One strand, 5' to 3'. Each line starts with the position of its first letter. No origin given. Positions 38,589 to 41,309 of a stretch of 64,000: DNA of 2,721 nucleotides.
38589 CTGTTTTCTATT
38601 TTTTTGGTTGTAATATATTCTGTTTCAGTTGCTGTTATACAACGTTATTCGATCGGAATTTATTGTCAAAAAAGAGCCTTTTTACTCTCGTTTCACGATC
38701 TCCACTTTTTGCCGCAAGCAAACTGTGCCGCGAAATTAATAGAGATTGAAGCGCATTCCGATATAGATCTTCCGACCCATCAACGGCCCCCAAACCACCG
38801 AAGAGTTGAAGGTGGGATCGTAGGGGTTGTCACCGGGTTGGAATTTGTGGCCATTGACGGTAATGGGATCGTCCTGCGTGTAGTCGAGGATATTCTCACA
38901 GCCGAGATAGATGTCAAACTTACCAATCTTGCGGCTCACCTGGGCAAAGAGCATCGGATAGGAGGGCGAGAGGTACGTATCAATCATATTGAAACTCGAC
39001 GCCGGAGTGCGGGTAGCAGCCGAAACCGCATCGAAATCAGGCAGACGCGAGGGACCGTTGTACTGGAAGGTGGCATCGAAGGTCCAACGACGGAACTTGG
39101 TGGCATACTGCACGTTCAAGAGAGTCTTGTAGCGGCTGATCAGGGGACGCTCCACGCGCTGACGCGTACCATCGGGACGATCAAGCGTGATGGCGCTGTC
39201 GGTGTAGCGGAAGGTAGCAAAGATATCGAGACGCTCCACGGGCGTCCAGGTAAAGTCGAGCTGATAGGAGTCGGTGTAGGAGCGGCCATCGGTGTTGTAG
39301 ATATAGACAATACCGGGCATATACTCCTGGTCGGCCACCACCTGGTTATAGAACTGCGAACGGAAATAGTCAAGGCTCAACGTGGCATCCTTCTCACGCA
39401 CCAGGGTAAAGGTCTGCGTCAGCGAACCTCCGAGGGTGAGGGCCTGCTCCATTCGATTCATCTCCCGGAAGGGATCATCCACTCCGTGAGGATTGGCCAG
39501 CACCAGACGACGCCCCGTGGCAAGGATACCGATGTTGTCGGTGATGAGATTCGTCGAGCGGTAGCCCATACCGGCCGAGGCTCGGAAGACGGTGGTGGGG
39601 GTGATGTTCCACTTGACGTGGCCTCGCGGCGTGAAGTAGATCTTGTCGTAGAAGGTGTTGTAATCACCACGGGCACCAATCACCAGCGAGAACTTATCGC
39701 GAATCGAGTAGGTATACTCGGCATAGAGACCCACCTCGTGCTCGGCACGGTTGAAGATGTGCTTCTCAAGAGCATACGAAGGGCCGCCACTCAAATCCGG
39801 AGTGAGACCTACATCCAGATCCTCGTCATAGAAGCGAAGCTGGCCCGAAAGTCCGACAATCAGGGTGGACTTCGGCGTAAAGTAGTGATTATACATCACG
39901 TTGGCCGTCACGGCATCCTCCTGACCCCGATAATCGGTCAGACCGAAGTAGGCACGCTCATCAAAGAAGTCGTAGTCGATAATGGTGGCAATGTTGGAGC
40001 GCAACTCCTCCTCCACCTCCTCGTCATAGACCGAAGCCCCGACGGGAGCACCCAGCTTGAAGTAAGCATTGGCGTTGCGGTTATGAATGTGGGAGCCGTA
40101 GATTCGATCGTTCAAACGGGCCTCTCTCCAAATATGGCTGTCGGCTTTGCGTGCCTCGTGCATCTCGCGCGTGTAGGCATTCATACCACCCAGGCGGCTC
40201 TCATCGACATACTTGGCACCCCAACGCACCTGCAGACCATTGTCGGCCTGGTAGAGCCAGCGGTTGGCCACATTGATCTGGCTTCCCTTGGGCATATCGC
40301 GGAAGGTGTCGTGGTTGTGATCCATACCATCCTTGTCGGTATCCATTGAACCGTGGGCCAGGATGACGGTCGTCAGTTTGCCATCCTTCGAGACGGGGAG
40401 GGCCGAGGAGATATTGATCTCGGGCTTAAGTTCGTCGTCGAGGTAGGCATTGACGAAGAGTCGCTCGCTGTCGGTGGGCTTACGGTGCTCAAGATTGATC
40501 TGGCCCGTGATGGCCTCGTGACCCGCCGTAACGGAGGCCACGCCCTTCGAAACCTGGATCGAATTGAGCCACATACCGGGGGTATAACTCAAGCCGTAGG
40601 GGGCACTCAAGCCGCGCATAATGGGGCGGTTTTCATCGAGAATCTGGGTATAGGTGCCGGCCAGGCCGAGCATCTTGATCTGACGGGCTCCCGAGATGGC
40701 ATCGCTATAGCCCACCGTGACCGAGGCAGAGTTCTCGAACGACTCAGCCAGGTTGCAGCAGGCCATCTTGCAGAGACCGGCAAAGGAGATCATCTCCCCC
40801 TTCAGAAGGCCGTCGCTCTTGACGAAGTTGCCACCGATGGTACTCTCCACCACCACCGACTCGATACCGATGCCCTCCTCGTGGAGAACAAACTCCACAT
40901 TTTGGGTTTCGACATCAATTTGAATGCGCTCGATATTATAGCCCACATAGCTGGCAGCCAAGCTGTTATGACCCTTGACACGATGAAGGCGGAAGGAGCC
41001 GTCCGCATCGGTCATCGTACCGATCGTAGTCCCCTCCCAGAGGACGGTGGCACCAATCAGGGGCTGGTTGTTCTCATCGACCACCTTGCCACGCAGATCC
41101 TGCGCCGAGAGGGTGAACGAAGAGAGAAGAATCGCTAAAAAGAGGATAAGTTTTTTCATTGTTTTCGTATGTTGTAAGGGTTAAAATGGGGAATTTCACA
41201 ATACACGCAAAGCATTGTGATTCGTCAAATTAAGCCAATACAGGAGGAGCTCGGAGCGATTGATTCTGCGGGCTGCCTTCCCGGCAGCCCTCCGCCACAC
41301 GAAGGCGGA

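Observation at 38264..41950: PqqD-like, secreted Cys/His-rich protein, TonB-dependent receptor and periplasmic HMA protein: a candidate metal or metallopeptide handling module with no maturase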

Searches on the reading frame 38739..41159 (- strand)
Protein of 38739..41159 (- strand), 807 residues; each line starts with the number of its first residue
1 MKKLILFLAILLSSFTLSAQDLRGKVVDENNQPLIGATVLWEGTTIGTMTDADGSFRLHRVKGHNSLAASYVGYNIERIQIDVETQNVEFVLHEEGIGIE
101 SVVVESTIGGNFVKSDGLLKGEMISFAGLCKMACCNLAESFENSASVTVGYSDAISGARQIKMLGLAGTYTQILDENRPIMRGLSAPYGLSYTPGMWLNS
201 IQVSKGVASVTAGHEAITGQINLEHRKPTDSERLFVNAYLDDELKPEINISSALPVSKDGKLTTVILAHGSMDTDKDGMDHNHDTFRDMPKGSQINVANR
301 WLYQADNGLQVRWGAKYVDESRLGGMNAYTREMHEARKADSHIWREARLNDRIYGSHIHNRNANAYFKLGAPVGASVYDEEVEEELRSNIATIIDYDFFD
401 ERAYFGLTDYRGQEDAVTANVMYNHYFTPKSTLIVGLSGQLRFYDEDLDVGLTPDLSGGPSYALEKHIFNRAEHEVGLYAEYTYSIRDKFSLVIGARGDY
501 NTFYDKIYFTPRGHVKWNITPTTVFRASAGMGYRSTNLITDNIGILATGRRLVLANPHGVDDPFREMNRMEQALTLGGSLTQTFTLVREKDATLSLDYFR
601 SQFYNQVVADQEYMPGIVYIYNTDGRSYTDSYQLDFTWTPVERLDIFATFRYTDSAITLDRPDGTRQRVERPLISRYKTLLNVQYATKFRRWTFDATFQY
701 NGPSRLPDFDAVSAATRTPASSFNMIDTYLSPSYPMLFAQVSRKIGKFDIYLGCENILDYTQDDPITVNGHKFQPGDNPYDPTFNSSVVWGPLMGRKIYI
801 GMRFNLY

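Call 4: search_protein_families(library=pfam, proteins=[window:38739-41159:-], max_evalue=1)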
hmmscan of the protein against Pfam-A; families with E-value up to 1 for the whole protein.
window:38739-41159:- (807 aa): 12 families
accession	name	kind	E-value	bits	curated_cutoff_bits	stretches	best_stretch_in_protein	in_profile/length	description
PF13715.12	CarbopepD_reg_2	-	4.3e-20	72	32.2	1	23-104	2-88/88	CarboxypepD_reg-like domain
PF00593.30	TonB_dep_Rec_b-barrel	-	1.7e-16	61.6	27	1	311-757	49-436/436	TonB dependent receptor-like, beta-barrel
PF13620.12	CarboxypepD_reg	-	4.5e-11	43.4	32.3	1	22-88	2-77/82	Carboxypeptidase regulatory-like domain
PF14905.12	OMP_b-brl_3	-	1.9e-08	34.3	27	1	404-503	44-141/408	Outer membrane protein beta-barrel family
PF15976.11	CooC_C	-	0.00011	22.6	29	1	24-87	21-81/93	CS1-pili formation C-terminal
PF07715.20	Plug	-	0.00014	22.7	23.9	1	136-219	24-106/107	TonB-dependent Receptor Plug Domain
PF25020.1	TTR_TEN1-4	-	0.03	14.7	27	1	22-64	9-52/86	Teneurin TTR-like domain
PF07752.16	S-layer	-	0.041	13.4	30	1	73-114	125-168/259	S-layer protein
PF09430.16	EMC7_beta-sandw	-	0.11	13.1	26.6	1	43-86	17-62/122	ER membrane protein complex subunit 7, beta-sandwich domain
PF02369.22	Big_1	-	0.13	12.8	34.9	1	22-58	21-64/93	Bacterial Ig-like domain (group 1)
PF08350.17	FilR1_middle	-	0.15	12.5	27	0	79-126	63-110/128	Methanogenesis regulatory protein FilR1, middle domain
PF11253.13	DUF3052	-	0.23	11.8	22.7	1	368-402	7-41/125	Protein of unknown function (DUF3052)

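Call 5: search_protein_families(library=ncbifam, proteins=[window:38739-41159:-], max_evalue=1)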
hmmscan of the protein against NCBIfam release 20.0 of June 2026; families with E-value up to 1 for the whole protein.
window:38739-41159:- (807 aa): 7 families
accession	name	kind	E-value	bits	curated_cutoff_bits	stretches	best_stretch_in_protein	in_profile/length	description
TIGR04056.1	OMP_RagA_SusC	subfamily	1.2e-18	66.9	368.25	1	22-104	3-83/981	SusC/RagA family TonB-linked outer membrane protein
NF050067.1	TonBEntbctnRecCfrA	equivalog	1.1e-06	27.3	1200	1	473-561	389-479/698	TonB-dependent ferric enterobactin receptor CfrA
NF010038.0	PRK13513.1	equivalog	5.5e-05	21.9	942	1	472-551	360-440/659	ligand-gated channel protein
NF010012.0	PRK13486.1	equivalog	6.3e-05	21.5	924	2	477-557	386-468/696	TonB-dependent receptor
NF010010.0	PRK13483.1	equivalog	0.0008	17.5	927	1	477-538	373-433/660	ligand-gated channel protein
TIGR01785.1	TonB-hemin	subfamily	0.11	10.9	316.85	1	101-510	3-401/677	TonB-dependent heme/hemoglobin receptor family protein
TIGR01786.1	TonB-hemlactrns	subfamily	0.22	9.8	323.75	0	198-230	106-138/719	TonB-dependent hemoglobin/transferrin/lactoferrin family receptor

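Call 29: search_solved_structures(query=window:38739-41159:-, max_evalue=0.001)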
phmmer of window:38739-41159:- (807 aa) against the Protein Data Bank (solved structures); distinct sequences matched with E-value up to 0.001: 3.
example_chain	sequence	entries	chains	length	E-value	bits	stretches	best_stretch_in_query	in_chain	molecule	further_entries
8aa4_A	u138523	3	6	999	9e-10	40.5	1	5-146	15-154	SusC homolog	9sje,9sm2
9hfj_A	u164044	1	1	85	1.4e-08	36.6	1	22-85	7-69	SusC homolog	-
6ytc_A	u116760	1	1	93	6.6e-05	24.4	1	23-103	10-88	TonB-dependent receptor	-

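Call 54: search_solved_structures(query=A6, max_evalue=0.001, show_alignments=2)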
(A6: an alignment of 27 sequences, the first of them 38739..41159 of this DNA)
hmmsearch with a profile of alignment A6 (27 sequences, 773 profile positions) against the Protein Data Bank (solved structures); distinct sequences matched with E-value up to 0.001: 5.
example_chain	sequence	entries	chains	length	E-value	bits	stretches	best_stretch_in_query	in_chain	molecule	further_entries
8aa4_A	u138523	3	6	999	1.4e-12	50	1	6-109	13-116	SusC homolog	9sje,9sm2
9gbc_A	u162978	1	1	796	2.6e-11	45.8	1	5-230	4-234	TonB-linked outer membrane receptor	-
9hfj_A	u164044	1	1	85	3.3e-10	42.2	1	24-94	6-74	SusC homolog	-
6sli_B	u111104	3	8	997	3.9e-08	35.3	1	24-113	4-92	RagA protein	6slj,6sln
6ytc_A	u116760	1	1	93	6.6e-08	34.6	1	25-109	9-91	TonB-dependent receptor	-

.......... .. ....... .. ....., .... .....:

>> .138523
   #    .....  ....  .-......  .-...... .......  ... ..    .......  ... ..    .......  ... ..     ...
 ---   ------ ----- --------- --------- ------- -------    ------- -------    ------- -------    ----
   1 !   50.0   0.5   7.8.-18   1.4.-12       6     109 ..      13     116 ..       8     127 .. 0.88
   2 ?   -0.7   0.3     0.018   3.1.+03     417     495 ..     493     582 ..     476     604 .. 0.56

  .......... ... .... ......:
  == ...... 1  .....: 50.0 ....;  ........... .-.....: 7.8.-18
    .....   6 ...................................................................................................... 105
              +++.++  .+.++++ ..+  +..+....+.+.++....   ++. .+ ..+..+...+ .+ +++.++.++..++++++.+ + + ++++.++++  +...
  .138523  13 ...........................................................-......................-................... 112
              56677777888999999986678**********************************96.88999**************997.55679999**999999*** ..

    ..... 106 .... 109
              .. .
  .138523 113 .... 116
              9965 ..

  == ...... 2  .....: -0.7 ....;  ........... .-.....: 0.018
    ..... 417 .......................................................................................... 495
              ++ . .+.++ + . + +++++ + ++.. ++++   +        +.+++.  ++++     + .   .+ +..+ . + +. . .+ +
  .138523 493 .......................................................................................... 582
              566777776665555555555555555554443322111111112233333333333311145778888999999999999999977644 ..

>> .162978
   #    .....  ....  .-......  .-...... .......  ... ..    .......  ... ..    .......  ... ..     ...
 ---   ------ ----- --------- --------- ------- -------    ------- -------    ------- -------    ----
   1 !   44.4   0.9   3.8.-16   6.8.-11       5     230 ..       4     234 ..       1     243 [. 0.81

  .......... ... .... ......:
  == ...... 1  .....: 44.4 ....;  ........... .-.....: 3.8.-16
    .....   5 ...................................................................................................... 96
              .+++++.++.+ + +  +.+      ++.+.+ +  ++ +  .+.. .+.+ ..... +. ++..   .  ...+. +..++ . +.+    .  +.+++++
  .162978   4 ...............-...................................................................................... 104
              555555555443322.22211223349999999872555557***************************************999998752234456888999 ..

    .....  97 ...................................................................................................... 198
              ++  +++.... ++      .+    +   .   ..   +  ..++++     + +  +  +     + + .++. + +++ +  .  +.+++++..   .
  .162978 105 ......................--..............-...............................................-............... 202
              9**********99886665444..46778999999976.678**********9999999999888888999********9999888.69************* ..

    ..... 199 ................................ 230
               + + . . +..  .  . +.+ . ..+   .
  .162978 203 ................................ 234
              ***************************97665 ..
